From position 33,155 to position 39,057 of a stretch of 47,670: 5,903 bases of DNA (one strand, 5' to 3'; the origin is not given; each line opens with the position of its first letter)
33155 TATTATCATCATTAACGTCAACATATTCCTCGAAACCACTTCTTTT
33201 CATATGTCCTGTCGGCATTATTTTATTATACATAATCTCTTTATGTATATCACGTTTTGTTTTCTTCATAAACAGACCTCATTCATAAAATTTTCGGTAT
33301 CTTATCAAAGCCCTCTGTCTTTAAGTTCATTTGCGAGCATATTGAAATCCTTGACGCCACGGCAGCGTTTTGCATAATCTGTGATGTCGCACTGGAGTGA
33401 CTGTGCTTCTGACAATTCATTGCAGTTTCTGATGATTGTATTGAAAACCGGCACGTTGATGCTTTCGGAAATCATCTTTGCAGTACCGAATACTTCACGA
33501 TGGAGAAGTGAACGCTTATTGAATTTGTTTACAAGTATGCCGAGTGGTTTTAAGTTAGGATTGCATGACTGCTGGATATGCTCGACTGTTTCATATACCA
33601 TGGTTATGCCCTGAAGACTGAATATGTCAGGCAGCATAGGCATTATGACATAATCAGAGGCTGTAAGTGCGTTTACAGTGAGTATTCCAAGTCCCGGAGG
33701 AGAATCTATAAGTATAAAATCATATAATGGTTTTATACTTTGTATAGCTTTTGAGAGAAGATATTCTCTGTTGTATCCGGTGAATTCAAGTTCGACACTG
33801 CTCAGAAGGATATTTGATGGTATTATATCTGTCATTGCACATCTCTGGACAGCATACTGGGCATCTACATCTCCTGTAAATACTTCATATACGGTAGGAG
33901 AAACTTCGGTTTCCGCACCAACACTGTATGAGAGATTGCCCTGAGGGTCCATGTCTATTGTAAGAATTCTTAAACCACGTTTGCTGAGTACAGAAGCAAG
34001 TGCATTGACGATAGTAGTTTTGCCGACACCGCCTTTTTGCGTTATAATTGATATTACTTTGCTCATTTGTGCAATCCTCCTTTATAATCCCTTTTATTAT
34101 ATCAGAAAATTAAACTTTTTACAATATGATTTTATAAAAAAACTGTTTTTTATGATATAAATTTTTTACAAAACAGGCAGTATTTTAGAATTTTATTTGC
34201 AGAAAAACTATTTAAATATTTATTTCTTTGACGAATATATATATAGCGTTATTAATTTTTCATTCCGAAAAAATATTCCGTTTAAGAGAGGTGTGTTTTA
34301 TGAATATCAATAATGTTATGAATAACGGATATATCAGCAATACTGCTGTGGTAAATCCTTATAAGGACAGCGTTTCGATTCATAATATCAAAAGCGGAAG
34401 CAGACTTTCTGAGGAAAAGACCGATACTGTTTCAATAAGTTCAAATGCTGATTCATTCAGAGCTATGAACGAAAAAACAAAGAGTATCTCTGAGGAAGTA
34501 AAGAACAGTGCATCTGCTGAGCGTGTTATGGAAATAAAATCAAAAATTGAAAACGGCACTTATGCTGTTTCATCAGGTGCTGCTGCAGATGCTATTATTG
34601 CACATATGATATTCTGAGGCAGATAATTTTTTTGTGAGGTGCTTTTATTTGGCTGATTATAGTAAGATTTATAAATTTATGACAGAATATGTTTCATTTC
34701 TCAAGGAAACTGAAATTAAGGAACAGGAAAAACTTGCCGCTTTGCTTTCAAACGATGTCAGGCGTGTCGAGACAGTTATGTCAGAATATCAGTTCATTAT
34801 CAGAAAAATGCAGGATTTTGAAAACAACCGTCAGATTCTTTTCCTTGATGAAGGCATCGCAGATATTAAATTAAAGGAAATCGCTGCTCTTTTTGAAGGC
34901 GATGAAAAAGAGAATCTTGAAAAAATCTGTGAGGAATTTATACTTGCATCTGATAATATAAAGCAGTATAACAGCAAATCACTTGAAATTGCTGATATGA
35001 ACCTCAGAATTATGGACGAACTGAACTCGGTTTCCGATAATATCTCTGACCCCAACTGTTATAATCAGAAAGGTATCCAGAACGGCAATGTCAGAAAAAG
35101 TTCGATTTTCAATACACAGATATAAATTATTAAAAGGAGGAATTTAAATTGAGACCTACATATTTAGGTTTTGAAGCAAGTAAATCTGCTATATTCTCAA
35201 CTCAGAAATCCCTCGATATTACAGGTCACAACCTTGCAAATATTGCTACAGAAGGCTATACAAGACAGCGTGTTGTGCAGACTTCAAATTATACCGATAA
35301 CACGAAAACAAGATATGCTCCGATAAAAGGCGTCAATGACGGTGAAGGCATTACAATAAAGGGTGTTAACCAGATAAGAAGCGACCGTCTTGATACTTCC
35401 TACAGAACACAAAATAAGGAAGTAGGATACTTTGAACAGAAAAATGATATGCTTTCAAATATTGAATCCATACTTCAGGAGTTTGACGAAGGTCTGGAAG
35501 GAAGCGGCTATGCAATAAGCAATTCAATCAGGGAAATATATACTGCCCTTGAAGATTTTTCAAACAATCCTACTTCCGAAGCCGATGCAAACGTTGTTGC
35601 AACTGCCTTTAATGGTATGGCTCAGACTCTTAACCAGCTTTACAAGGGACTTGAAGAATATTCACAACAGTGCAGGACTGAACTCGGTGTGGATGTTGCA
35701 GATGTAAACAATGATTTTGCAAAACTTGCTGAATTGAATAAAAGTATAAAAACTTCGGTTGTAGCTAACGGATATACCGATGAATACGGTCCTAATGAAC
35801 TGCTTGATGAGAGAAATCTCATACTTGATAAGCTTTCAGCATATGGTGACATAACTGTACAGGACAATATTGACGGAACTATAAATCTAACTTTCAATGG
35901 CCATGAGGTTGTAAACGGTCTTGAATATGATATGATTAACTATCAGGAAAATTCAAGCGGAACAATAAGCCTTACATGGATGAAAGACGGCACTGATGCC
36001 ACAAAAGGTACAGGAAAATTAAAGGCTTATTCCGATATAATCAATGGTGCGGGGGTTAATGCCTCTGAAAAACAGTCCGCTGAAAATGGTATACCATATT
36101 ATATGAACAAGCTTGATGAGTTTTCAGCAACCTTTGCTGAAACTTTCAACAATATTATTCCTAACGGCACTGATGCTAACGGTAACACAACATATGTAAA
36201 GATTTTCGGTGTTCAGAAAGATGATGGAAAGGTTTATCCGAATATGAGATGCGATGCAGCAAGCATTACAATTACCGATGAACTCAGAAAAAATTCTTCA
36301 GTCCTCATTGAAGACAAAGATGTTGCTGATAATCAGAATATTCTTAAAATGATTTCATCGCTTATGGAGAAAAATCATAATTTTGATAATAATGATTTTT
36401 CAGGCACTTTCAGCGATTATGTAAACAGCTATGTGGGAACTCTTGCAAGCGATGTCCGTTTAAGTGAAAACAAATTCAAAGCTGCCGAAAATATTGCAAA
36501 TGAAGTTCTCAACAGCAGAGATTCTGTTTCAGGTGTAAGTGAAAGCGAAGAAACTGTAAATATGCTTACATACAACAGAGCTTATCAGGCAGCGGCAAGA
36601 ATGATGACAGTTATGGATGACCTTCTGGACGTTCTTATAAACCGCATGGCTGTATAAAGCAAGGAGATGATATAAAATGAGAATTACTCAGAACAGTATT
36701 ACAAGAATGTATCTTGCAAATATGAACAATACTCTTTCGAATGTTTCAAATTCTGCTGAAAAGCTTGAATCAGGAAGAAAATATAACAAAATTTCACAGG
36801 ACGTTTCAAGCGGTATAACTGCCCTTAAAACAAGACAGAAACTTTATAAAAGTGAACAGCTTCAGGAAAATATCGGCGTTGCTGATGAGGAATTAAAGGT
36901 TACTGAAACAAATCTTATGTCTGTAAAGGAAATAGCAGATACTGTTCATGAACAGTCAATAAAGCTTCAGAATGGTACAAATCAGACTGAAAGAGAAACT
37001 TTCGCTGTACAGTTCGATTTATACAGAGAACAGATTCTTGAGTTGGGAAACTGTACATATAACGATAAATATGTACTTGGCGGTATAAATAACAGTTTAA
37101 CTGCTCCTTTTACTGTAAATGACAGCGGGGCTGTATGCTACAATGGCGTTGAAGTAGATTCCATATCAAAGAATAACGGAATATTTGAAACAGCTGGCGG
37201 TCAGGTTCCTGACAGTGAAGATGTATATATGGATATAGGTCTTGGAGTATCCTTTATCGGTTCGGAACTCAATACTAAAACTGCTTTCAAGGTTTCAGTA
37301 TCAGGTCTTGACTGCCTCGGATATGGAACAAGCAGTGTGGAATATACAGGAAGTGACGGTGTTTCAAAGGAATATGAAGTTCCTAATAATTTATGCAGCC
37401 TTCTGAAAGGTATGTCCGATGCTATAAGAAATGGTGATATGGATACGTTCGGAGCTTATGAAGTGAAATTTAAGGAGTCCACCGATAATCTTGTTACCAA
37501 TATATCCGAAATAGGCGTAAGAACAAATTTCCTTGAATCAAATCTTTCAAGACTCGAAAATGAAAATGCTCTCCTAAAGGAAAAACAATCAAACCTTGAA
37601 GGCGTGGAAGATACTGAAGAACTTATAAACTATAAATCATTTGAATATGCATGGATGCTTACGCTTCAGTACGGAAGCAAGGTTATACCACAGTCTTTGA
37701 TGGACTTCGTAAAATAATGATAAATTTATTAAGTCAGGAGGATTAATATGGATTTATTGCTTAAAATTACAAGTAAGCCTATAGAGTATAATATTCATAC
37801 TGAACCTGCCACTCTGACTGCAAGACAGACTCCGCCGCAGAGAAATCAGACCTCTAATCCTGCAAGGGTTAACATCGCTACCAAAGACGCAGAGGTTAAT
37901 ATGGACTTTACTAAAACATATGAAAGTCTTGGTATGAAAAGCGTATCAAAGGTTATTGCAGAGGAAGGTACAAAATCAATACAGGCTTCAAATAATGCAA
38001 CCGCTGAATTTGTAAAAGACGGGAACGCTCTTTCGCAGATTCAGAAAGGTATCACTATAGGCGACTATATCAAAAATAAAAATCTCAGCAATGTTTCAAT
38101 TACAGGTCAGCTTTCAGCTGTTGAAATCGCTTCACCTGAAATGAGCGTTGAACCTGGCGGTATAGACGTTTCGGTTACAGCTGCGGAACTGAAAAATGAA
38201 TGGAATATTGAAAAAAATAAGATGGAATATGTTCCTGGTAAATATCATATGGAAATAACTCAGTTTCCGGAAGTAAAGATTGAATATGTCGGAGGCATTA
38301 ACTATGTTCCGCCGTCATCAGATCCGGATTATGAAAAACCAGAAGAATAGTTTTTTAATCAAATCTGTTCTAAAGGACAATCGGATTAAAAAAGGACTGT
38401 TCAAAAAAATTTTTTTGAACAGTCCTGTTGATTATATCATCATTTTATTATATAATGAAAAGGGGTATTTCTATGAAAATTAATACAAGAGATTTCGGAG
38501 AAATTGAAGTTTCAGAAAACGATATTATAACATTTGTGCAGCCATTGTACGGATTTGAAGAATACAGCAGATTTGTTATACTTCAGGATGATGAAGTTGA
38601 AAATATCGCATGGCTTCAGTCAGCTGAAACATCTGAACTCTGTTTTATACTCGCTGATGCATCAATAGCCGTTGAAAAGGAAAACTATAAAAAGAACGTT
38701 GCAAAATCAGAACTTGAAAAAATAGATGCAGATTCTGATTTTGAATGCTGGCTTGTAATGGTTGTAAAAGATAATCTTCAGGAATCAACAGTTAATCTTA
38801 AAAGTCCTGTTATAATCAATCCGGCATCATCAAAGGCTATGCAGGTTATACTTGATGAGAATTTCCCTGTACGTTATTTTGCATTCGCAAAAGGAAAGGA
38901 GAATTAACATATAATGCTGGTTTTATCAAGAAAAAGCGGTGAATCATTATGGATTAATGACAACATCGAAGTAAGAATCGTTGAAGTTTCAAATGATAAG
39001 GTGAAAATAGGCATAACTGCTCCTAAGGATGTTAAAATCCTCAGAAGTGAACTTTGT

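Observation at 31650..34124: Orphan ParA - ComFB-domain - acidic protein operon, divergent from flgM, in a flagellar locus that has no flhF/flhG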

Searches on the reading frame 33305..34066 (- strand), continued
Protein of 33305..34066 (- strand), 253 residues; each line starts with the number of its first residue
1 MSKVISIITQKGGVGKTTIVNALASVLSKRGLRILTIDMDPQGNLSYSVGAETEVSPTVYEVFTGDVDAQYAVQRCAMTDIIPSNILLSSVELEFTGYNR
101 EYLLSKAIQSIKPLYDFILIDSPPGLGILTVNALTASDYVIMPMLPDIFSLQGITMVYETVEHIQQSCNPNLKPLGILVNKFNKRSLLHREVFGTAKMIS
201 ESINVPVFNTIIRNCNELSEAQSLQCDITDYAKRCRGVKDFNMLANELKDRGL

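Call 99: search_dna_similar(query=window:33305-34066:-, collection=plasmids, mode=protein, max_rows=8)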
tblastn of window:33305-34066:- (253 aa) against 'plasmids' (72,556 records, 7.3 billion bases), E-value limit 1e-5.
The search stops at 5000 records and this limit was reached: more records match than are counted here, and every count below describes the 5000 best-scoring records only.
Records with a match: at least 5000; places in all: 5494; records where one place covers at least 80% of the query: 4061.
Best place of each record, by identity: <60% 5000.
By first word of the organism name: Klebsiella 1081; Enterococcus 441; Enterobacter 267; Escherichia 222; Acinetobacter 200; Salmonella 188; Piscirickettsia 159; Pseudomonas 147; Clostridium 128; Citrobacter 103; and 388 more.
By predicted mobility (MOB-suite, as given by PLSDB): non-mobilizable 2367; conjugative 1701; mobilizable 932.
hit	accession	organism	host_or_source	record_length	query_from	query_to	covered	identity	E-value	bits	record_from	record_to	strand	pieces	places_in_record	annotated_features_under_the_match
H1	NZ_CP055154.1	Adhaeribacter swui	Cell culture,Mud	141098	3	248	97%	40.6%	4e-47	174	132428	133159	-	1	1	ParA family protein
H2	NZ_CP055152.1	Adhaeribacter radiodurans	Cell culture,rhizospheric soil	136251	3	248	97%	40.6%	1e-46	172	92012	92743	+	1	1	ParA family protein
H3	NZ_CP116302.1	Tenacibaculum finnmarkense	Atlantic salmon (Salmo salar ...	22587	1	248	98%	40.0%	2e-41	157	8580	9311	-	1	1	AAA family ATPase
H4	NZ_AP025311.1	Aureibacter tunicatorum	-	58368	1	251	99%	39.4%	1e-38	150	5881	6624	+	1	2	ParA family protein | ParB N-terminal domain-containing protein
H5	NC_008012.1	Lawsonia intracellularis PHE/MN1-00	Sus scrofa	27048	1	248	98%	39.8%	3e-45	169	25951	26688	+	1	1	ParA family protein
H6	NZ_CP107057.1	Lawsonia intracellularis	-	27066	1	248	98%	39.8%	3e-45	169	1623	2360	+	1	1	ParA family protein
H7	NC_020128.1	Lawsonia intracellularis N343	-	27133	1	248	98%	39.8%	3e-45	169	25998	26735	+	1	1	ParA family protein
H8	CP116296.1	Tenacibaculum finnmarkense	Atlantic salmon (Salmo salar ...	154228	1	248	98%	39.8%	5e-39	150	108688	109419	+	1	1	ParA family protein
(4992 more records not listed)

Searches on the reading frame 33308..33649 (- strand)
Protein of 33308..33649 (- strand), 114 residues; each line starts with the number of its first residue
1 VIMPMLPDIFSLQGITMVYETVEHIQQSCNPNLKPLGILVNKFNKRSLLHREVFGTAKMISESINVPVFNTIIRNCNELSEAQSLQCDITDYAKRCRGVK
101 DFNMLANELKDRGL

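Call 64: search_solved_structures(query=window:33308-33649:-, max_evalue=0.01, show_alignments=5)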
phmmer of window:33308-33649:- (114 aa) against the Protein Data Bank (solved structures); distinct sequences matched with E-value up to 0.01: 3.
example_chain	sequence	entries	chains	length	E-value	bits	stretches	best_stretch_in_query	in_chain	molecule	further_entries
2bek_A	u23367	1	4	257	1.9e-08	37.4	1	1-110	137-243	SEGREGATION PROTEIN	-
1wcv_1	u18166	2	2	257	1.9e-08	37.4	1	1-110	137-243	SEGREGATION PROTEIN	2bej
8ray_B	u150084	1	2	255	4.5e-07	33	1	1-112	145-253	ParA family protein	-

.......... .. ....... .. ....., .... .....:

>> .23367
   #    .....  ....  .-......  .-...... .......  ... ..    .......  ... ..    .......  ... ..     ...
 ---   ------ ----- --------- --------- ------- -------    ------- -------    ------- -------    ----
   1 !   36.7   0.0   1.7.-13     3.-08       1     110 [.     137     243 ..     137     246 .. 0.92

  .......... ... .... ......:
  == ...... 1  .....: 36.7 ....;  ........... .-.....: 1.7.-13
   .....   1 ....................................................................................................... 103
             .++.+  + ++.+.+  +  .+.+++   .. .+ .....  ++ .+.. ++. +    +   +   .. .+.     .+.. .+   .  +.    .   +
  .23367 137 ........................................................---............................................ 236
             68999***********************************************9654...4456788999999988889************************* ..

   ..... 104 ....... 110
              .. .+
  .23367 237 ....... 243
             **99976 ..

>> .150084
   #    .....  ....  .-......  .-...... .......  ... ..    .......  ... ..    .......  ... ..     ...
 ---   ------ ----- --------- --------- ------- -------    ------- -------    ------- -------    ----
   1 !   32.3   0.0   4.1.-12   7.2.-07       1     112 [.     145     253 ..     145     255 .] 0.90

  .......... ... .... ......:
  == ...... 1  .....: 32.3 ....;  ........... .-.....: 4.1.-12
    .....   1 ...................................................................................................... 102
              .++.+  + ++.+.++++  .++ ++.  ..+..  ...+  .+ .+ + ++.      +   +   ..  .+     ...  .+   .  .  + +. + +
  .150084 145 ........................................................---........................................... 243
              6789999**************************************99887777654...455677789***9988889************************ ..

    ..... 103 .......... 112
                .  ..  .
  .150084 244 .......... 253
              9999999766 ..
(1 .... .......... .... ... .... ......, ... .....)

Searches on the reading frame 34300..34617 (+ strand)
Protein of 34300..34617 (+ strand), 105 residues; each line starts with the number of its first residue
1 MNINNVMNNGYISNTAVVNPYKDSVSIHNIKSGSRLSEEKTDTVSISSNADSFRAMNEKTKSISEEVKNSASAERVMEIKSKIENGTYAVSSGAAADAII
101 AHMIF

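Call 4: search_protein_families(library=pfam, proteins=[window:34300-34617:+], max_evalue=0.01)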
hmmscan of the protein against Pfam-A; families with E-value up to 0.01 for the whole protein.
window:34300-34617:+ (105 aa): 1 family
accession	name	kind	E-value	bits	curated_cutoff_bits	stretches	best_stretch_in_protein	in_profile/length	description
PF04316.19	FlgM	-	3.2e-11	43.7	25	1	42-100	1-54/55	Anti-sigma-28 factor, FlgM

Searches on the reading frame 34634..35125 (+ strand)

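Call 4: search_protein_families(library=pfam, proteins=[window:34634-35125:+], max_evalue=0.01)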
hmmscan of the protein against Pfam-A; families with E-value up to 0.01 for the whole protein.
window:34634-35125:+ (163 aa): 1 family
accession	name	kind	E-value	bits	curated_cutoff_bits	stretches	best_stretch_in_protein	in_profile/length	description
PF05130.17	FlgN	-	9.1e-07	29.8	30.5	1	31-148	25-144/147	FlgN protein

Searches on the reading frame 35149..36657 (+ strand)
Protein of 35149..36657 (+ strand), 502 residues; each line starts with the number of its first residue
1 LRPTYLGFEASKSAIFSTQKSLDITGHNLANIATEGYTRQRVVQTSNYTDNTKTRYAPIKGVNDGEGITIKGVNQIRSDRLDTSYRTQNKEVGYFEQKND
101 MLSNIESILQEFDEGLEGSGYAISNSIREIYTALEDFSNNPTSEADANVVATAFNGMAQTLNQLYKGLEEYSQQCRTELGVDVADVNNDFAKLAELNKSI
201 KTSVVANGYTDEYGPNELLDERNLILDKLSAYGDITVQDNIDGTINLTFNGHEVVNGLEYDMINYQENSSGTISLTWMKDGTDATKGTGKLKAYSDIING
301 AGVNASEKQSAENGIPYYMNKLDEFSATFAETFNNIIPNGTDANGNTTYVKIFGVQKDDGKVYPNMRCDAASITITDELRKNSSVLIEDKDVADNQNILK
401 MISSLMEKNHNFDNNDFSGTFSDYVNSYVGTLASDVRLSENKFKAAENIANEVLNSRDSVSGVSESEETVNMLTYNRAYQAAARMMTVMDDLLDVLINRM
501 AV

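Call 6: search_protein_families(library=pfam, proteins=[window:35149-36657:+], max_evalue=0.001)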
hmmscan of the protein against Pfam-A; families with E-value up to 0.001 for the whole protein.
window:35149-36657:+ (502 aa): 2 families
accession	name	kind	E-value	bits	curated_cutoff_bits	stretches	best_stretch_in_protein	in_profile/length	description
PF22638.1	FlgK_D1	-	1.3e-37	130.1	28.6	1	111-347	3-228/233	Flagellar hook-associated protein FlgK helical domain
PF06429.18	Flg_bbr_C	-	1.2e-09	37.9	23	1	460-498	7-45/46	Flagellar basal body rod FlgEFG protein C-terminal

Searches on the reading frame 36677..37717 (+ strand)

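Call 6: search_protein_families(library=pfam, proteins=[window:36677-37717:+], max_evalue=0.001)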
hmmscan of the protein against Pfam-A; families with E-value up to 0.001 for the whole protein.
window:36677-37717:+ (346 aa): 1 family
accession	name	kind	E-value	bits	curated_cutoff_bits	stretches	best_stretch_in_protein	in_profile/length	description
PF00669.25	Flagellin_N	-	6.3e-10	39.7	26.6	1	4-138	2-138/139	Bacterial flagellin N-terminal helical region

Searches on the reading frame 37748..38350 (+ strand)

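Call 6: search_protein_families(library=pfam, proteins=[window:37748-38350:+], max_evalue=0.001)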
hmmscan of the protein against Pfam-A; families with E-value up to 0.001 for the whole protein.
window:37748-38350:+ (200 aa): 1 family
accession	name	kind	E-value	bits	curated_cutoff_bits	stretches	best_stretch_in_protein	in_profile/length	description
PF20074.4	DUF6470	-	2.4e-30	105.9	28.9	1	5-180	1-178/178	Family of unknown function (DUF6470)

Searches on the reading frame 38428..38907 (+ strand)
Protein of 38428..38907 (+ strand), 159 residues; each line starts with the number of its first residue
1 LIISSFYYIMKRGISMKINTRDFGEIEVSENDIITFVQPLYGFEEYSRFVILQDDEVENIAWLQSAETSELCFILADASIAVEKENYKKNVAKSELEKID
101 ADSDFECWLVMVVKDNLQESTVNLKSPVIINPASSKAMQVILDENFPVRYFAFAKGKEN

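Call 6: search_protein_families(library=pfam, proteins=[window:38428-38907:+], max_evalue=0.001)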
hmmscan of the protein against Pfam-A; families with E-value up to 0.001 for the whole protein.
window:38428-38907:+ (159 aa): 1 family
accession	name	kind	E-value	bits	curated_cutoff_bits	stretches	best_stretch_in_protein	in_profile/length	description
PF02623.20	FliW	-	1.6e-27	96.2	25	1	34-150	1-120/122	FliW protein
